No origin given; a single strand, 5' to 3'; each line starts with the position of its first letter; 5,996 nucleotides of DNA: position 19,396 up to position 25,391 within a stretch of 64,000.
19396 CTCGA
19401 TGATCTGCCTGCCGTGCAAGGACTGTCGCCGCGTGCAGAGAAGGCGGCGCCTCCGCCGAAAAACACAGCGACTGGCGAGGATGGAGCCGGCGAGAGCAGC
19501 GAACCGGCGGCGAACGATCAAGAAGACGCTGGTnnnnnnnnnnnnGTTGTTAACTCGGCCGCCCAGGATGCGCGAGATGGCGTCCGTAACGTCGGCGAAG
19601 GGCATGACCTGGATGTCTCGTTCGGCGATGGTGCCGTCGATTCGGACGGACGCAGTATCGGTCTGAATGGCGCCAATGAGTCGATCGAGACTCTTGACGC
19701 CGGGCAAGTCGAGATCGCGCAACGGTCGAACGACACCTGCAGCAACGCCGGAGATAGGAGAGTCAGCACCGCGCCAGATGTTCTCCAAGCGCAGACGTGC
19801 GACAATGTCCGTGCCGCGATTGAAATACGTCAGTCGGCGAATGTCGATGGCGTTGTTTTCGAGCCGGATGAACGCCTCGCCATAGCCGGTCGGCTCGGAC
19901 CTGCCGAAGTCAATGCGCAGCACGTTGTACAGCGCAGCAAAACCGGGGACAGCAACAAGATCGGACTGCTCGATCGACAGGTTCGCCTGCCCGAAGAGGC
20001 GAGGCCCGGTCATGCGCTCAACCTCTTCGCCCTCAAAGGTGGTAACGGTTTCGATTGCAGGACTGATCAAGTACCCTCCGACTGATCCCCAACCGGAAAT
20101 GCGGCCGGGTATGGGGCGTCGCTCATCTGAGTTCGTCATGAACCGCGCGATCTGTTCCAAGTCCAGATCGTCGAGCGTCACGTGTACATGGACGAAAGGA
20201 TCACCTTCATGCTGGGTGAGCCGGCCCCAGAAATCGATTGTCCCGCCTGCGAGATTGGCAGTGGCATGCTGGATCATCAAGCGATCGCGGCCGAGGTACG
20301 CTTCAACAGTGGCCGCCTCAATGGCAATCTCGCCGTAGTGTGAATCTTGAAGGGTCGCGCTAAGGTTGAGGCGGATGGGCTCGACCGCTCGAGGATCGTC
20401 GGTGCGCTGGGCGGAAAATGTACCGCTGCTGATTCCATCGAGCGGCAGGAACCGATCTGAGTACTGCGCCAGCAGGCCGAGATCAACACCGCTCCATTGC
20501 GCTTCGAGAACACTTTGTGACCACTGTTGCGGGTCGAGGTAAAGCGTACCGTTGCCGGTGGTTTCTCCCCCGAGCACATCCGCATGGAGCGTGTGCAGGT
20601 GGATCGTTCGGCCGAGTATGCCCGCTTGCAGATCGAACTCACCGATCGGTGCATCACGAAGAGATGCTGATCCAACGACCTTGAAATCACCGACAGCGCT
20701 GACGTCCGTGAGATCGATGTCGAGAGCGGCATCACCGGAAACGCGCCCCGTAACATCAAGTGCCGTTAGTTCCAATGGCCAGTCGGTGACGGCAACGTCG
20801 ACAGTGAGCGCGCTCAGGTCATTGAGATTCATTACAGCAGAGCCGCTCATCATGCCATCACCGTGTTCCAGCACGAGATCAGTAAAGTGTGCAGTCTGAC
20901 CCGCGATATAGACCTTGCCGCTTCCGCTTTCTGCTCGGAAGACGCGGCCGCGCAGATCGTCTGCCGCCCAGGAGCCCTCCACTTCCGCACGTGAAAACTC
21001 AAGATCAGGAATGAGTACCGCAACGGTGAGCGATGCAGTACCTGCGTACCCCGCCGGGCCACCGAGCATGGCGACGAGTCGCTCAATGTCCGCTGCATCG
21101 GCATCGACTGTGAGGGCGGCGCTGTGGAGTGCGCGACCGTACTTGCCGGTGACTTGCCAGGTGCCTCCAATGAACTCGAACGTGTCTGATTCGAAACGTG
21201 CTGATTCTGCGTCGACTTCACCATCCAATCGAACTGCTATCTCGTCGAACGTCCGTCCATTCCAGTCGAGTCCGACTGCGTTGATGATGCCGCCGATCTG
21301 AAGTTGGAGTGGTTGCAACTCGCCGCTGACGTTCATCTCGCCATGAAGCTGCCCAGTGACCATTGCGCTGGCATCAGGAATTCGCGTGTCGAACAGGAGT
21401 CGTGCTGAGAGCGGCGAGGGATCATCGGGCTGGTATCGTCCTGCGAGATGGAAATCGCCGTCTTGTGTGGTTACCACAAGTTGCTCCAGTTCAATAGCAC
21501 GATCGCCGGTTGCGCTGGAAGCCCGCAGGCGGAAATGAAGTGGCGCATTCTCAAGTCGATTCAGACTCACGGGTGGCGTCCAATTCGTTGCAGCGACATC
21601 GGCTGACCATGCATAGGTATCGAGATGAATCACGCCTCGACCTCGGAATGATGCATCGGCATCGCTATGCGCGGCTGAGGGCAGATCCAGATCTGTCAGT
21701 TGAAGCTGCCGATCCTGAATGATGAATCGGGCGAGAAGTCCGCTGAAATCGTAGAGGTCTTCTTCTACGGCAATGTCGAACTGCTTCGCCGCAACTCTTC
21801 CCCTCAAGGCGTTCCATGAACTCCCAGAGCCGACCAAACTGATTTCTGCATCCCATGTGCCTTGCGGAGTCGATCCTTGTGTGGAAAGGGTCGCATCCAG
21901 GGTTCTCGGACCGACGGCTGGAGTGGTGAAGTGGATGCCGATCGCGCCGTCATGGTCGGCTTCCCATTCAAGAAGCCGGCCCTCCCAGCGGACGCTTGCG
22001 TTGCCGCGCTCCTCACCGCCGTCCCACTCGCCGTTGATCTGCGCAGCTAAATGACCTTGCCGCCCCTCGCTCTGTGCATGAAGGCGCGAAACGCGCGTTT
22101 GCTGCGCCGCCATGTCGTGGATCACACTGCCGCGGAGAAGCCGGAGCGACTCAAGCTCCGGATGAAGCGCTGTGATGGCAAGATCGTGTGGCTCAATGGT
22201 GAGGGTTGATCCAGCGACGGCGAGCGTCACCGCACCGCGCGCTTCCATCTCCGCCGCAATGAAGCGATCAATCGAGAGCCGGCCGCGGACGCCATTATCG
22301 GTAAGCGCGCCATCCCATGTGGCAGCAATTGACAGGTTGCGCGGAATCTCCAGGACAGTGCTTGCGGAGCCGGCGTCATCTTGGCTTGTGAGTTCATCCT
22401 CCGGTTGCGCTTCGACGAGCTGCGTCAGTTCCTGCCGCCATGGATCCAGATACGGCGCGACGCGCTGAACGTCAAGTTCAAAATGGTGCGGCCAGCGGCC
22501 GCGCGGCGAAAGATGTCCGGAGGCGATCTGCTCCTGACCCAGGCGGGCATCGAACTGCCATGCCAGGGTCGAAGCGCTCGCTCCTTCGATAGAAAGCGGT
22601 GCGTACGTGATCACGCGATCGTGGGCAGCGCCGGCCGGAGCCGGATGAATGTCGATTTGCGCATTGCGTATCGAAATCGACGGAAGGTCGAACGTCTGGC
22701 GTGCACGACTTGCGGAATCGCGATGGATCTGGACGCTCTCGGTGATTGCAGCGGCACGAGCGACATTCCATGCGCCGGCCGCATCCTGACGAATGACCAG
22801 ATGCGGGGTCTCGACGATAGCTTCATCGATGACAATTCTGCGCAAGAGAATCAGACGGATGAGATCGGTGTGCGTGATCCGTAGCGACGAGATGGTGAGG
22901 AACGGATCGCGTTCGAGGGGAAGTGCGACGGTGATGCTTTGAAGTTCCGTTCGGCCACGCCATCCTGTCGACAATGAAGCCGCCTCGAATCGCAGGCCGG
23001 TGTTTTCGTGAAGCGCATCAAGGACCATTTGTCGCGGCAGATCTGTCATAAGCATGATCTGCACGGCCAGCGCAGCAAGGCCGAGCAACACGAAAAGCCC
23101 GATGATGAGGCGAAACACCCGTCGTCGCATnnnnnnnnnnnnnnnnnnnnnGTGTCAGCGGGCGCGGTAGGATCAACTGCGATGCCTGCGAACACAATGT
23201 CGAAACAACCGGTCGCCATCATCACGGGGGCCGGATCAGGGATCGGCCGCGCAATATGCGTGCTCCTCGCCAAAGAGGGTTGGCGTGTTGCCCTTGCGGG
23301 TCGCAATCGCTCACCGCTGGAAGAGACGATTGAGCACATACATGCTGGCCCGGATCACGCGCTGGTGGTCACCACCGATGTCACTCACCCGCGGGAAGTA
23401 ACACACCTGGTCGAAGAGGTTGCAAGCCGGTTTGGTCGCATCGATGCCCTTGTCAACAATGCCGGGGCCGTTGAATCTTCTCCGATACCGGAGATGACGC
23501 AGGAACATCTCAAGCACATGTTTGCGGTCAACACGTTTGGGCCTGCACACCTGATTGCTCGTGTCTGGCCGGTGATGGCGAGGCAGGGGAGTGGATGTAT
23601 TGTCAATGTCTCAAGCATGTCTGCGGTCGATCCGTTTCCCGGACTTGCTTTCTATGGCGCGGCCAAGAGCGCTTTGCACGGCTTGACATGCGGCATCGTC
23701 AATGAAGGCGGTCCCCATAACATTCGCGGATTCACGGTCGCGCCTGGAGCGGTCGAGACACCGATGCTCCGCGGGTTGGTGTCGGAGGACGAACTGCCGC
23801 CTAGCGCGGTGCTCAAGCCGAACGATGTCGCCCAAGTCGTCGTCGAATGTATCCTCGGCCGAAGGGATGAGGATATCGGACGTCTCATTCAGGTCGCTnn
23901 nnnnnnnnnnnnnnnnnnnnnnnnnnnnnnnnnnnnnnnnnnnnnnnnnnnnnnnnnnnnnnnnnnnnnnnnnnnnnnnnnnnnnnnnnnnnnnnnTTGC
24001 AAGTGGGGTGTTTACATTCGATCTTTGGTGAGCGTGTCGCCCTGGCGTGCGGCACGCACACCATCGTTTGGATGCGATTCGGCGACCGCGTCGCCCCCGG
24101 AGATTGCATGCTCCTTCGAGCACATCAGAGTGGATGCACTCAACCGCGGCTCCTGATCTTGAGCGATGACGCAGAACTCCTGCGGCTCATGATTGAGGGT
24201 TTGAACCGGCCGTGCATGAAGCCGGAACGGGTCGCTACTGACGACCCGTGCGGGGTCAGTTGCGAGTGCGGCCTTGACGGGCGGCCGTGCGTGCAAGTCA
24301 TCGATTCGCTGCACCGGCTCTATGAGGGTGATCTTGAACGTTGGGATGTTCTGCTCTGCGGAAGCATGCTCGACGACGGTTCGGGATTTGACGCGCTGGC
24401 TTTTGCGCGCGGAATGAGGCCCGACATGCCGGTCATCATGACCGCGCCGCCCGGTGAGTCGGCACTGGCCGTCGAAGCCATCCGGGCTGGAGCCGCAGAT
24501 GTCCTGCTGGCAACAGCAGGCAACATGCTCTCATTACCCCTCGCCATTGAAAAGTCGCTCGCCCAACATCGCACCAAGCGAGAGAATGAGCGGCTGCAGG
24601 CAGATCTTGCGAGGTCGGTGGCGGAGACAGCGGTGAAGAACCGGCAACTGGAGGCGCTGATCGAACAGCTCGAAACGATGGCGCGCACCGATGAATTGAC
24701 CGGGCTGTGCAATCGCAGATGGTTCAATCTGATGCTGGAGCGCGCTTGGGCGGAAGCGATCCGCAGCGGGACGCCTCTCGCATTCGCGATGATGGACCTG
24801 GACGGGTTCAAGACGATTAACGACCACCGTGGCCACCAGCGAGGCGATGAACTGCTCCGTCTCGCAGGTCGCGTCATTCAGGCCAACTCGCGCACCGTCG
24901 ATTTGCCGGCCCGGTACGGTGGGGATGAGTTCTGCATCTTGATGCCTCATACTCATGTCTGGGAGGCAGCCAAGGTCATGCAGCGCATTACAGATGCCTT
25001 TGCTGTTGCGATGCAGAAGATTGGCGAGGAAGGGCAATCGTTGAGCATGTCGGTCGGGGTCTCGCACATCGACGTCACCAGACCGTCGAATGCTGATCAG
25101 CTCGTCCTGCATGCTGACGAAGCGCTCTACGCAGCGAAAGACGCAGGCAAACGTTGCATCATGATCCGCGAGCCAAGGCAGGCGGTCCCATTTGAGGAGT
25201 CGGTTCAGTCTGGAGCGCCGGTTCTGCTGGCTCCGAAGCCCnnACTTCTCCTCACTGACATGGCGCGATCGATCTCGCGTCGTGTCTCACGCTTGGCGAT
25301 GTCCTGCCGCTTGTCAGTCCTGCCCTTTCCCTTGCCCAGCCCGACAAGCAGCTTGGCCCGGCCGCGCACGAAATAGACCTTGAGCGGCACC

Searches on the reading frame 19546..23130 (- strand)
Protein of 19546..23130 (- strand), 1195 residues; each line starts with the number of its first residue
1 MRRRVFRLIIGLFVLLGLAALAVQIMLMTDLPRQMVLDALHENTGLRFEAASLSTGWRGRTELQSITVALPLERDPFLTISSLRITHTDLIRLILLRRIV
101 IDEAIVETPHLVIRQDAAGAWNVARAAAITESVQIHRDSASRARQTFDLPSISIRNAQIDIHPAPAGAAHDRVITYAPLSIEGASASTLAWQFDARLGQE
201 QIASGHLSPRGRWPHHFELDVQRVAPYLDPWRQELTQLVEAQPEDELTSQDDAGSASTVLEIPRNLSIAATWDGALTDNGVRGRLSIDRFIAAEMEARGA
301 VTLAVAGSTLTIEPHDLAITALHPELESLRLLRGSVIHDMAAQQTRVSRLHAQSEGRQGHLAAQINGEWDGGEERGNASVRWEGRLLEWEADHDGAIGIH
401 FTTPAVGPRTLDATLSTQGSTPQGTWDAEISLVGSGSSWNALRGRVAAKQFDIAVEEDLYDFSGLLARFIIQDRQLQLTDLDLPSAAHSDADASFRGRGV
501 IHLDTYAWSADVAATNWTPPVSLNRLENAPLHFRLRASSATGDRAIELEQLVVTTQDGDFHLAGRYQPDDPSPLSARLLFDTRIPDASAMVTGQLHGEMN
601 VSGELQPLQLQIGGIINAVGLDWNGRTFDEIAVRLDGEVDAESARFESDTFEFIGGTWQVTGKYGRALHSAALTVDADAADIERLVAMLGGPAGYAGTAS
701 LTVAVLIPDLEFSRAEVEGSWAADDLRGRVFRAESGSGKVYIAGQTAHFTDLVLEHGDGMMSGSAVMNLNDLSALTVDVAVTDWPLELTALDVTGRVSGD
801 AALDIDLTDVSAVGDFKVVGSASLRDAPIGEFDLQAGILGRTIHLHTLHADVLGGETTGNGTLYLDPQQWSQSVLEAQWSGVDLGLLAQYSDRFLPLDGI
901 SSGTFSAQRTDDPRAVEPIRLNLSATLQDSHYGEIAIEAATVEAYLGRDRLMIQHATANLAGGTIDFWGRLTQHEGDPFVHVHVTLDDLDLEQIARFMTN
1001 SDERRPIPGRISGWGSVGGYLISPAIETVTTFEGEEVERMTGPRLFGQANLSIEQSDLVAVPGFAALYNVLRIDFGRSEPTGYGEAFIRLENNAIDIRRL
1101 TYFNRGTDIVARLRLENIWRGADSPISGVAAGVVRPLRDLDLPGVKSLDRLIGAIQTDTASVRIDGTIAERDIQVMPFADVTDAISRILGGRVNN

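Call 87: search_protein_families(library=pfam, proteins=[window:19546-23130:-], max_evalue=0.00001)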
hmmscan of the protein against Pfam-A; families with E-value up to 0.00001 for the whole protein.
window:19546-23130:- (1195 aa): 1 family
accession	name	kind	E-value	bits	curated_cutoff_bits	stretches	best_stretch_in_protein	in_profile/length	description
PF05359.17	DUF748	-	5e-07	28.6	50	1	2-211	11-215/1037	Domain of Unknown Function (DUF748)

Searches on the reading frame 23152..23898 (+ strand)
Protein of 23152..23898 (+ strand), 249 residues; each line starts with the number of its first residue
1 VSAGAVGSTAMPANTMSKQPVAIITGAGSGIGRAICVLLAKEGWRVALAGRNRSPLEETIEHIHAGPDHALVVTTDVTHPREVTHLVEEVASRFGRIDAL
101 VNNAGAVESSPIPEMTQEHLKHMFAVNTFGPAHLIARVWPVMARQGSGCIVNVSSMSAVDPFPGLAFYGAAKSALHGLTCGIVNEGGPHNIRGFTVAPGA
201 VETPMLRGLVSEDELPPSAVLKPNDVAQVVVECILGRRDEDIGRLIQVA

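Call 87: search_protein_families(library=pfam, proteins=[window:23152-23898:+], max_evalue=0.00001)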
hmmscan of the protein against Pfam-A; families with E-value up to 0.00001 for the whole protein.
window:23152-23898:+ (249 aa): 3 families
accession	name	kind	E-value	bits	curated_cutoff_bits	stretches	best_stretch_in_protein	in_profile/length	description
PF00106.31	adh_short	-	2.1e-55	187.7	26.6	1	21-211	2-192/195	short chain dehydrogenase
PF13561.12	adh_short_C2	-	1.2e-42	146.6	27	1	26-215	1-190/236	Enoyl-(Acyl carrier protein) reductase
PF08659.16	KR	-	7e-16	59.1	22.6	1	23-180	4-161/180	KR domain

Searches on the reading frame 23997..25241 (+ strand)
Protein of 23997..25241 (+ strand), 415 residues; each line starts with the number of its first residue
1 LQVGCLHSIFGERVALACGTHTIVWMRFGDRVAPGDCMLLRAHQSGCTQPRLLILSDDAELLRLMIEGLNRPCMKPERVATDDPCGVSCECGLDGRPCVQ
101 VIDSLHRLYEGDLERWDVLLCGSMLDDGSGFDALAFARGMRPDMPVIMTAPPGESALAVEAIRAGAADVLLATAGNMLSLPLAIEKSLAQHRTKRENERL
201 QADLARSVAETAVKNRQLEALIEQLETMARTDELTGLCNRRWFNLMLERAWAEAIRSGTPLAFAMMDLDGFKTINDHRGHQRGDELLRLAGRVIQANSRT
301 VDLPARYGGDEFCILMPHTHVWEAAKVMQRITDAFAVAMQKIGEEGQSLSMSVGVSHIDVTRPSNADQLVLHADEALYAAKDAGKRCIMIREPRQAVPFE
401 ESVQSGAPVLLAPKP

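Call 87: search_protein_families(library=pfam, proteins=[window:23997-25241:+], max_evalue=0.00001)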
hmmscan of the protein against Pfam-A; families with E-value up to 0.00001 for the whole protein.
window:23997-25241:+ (415 aa): 1 family
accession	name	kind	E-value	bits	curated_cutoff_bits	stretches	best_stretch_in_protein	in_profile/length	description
PF00990.26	GGDEF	-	9.1e-42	143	23.8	1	230-386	2-160/161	Diguanylate cyclase, GGDEF domain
